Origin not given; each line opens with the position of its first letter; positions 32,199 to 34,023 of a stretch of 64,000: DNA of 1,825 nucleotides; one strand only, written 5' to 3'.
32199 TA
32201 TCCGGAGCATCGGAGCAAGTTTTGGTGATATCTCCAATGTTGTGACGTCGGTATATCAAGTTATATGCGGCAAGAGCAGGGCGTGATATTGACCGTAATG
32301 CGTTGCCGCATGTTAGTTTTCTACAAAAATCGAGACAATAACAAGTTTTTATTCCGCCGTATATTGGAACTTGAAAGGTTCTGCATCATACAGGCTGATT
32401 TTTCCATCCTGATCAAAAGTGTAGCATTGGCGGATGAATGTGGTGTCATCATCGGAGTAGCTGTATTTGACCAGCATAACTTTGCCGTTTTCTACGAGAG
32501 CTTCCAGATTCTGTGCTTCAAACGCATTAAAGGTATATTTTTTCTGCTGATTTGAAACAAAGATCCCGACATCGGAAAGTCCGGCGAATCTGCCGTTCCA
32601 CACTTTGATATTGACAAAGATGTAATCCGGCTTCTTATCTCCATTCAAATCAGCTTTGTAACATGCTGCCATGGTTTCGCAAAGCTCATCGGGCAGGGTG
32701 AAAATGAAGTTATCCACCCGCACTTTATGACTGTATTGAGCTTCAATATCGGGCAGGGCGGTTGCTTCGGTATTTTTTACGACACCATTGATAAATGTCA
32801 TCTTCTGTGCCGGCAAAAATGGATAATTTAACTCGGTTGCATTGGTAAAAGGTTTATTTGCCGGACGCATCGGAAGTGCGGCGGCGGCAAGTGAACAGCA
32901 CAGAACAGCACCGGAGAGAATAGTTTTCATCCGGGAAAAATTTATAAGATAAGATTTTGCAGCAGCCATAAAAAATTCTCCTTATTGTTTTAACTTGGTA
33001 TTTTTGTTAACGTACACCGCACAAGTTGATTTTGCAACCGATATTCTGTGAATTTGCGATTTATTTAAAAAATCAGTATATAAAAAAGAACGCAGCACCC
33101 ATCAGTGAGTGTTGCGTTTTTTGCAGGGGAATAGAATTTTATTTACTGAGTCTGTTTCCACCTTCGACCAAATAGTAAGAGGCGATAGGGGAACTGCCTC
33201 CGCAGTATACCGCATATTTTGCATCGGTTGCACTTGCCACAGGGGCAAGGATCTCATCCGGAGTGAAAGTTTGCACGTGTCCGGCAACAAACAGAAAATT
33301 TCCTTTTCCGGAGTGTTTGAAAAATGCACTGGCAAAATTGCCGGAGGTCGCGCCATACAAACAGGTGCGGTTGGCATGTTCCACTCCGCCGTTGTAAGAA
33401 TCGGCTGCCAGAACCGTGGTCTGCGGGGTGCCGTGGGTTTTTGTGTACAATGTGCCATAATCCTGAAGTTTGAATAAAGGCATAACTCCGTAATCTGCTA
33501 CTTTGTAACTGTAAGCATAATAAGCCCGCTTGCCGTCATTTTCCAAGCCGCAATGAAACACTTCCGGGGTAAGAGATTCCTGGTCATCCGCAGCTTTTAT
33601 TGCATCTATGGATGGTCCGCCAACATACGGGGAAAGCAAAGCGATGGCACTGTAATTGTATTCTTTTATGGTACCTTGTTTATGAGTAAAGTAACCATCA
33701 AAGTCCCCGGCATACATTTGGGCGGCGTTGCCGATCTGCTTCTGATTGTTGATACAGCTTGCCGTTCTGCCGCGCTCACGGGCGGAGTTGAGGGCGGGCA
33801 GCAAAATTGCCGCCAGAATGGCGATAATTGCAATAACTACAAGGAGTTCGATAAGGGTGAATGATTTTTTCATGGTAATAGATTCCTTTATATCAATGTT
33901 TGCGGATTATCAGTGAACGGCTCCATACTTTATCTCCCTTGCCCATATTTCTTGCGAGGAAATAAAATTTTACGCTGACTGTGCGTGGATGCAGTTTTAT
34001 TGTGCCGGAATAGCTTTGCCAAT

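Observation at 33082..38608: AraC-controlled operon of secreted proteins with no recognisable catalytic family plus a pseudopilin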

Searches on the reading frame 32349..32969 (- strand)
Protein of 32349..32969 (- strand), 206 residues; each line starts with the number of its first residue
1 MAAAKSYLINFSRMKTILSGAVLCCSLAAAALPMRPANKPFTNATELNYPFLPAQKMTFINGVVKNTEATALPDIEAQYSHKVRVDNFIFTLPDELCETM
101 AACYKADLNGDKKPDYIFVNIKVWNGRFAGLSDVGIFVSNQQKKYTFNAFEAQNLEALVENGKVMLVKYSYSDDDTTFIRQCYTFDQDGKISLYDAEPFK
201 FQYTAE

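Call 3: search_protein_families(library=pfam, proteins=[window:32349-32969:-], max_evalue=1)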
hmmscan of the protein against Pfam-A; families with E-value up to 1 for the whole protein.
window:32349-32969:- (206 aa): 2 families
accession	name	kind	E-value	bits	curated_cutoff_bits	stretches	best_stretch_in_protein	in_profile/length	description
PF18175.6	HU-CCDC81_bac_2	-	0.021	15.2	35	1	126-155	36-65/70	CCDC81-like prokaryotic HU domain 2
PF03859.21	CG-1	-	0.093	12.9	23.5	1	155-189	71-105/116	CG-1 domain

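Call 4: search_protein_families(library=ncbifam, proteins=[window:32349-32969:-], max_evalue=1)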
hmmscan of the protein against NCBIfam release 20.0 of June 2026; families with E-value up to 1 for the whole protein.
window:32349-32969:- (206 aa): 0 families

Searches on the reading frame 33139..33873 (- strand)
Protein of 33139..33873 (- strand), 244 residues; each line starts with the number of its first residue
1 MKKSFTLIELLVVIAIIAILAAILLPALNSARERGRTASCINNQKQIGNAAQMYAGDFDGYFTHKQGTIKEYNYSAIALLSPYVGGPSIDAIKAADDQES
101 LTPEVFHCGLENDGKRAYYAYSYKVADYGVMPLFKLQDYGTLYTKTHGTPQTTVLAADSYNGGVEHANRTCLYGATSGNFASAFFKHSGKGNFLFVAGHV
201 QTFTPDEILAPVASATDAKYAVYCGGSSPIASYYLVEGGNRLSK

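Call 3: search_protein_families(library=pfam, proteins=[window:33139-33873:-], max_evalue=1)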
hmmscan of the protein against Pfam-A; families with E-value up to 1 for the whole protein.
window:33139-33873:- (244 aa): 3 families
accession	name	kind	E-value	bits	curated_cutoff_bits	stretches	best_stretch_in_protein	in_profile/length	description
PF07596.16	SBP_bac_10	-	3.7e-08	34.2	23.3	1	30-60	2-32/268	Protein of unknown function (DUF1559)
PF07963.17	N_methyl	-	5.8e-07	29.3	21.2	1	2-25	4-27/27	Prokaryotic N-terminal methylation motif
PF11773.13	ComGE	-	0.099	13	25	1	7-53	2-45/82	Competence system putative prepilin ComGE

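Call 4: search_protein_families(library=ncbifam, proteins=[window:33139-33873:-], max_evalue=1)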
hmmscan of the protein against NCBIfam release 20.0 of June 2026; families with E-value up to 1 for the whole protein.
window:33139-33873:- (244 aa): 16 families
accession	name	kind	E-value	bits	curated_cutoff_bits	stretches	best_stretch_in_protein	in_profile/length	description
TIGR01710.1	typeII_sec_gspG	equivalog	2.8e-09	37.1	88.85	1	4-67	2-65/134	type II secretion system major pseudopilin GspG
NF040999.1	pilin_ComGC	equivalog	1.4e-07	31.6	75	1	3-55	2-54/84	competence type IV pilus major pilin ComGC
NF007862.0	PRK10574.1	equivalog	1.1e-06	28.8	138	1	2-29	4-31/145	prepilin peptidase-dependent pilin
NF041775.1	typeIV_PilA_Myxo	equivalog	1.9e-06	28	400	1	3-61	11-69/214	type IV pilin protein PilA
NF041013.1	T4P_ComGE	equivalog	3.4e-05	23.9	49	1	3-34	4-35/83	competence type IV pilus minor pilin ComGE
TIGR01708.2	typeII_sec_gspH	equivalog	3.8e-05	23.7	80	1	4-34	3-33/169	type II secretion system minor pseudopilin GspH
TIGR02596.1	TIGR02596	subfamily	3.9e-05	23.8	70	1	5-51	1-48/196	Verru_Chthon cassette protein D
TIGR02532.1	IV_pilin_GFxxxE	domain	5.5e-05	22.8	16.3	1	5-25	4-24/24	prepilin-type N-terminal cleavage/methylation domain-containing protein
TIGR01707.1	gspI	equivalog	0.0052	17.3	44.35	1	5-32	2-29/101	type II secretion system minor pseudopilin GspI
NF040982.1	ComGD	equivalog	0.0067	16.8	70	1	2-35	1-34/139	competence type IV pilus minor pilin ComGD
TIGR02599.1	TIGR02599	subfamily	0.013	14.8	256.5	1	4-40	1-37/361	Verru_Chthon cassette protein C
NF007800.0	PRK10506.1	equivalog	0.017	15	158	1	2-32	8-38/163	prepilin peptidase-dependent protein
NF041002.1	pilin_ComGF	equivalog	0.028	14.7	80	1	3-35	2-34/139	competence type IV pilus minor pilin ComGF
TIGR01711.1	gspJ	equivalog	0.031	14.1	64.85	1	4-23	2-21/192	type II secretion system minor pseudopilin GspJ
NF047828.1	T3SSXpsI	equivalog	0.08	13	150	1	3-38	2-37/132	type II secretion system protein XpsI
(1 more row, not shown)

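Call 70: search_solved_structures(query=window:33139-33873:-, max_evalue=1)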
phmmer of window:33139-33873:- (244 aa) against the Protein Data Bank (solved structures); distinct sequences matched with E-value up to 1: 24.
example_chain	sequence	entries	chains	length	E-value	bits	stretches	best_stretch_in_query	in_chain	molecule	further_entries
8pfb_G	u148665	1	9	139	7.7e-07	32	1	5-60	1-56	Type IV pilin PilE1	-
6xxd_A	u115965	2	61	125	8.6e-07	31.9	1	5-65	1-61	PilA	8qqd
9egp_A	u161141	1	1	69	3.2e-06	30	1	2-54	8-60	Geopilin domain 1 protein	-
7tgg_A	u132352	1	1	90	8.7e-06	28.6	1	2-53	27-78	Geopilin domain 1 protein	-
2m7g_A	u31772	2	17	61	4.9e-05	26.1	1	5-53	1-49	Geopilin domain 1 protein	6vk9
8tj2_C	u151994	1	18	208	0.00025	23.8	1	5-62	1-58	Type IV major pilin protein PilA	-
5wda_A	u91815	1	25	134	0.00027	23.7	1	5-68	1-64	General secretion pathway protein G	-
3sok_A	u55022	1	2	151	0.00065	22.5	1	5-68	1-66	Fimbrial protein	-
5kua_A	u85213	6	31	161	0.00067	22.4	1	5-41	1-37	pilin | Neisseria meningitidis PilE variant SB-GATDH | Neisseria meningitidis PilE, SB-DATDH variant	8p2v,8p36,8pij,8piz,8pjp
2hi2_A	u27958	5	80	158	0.00075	22.3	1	5-41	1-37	Fimbrial protein | PilA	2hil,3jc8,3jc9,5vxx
8p3b_A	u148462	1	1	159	0.00075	22.3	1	5-41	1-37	Fimbrial protein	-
1ay2_A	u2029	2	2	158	0.00083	22.1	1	5-41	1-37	TYPE 4 PILIN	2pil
7awy_A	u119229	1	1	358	0.0011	21.7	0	32-70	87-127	Scone-R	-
1oqw_A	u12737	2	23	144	0.002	20.9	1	5-42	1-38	Fimbrial protein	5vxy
9laa_A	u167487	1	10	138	0.0024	20.6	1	3-29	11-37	Type IV pilin protein PilA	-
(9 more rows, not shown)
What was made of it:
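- On Type IV pilin-like / pseudopilin proteins: PDB pilins match residues 5-65 (call 70).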
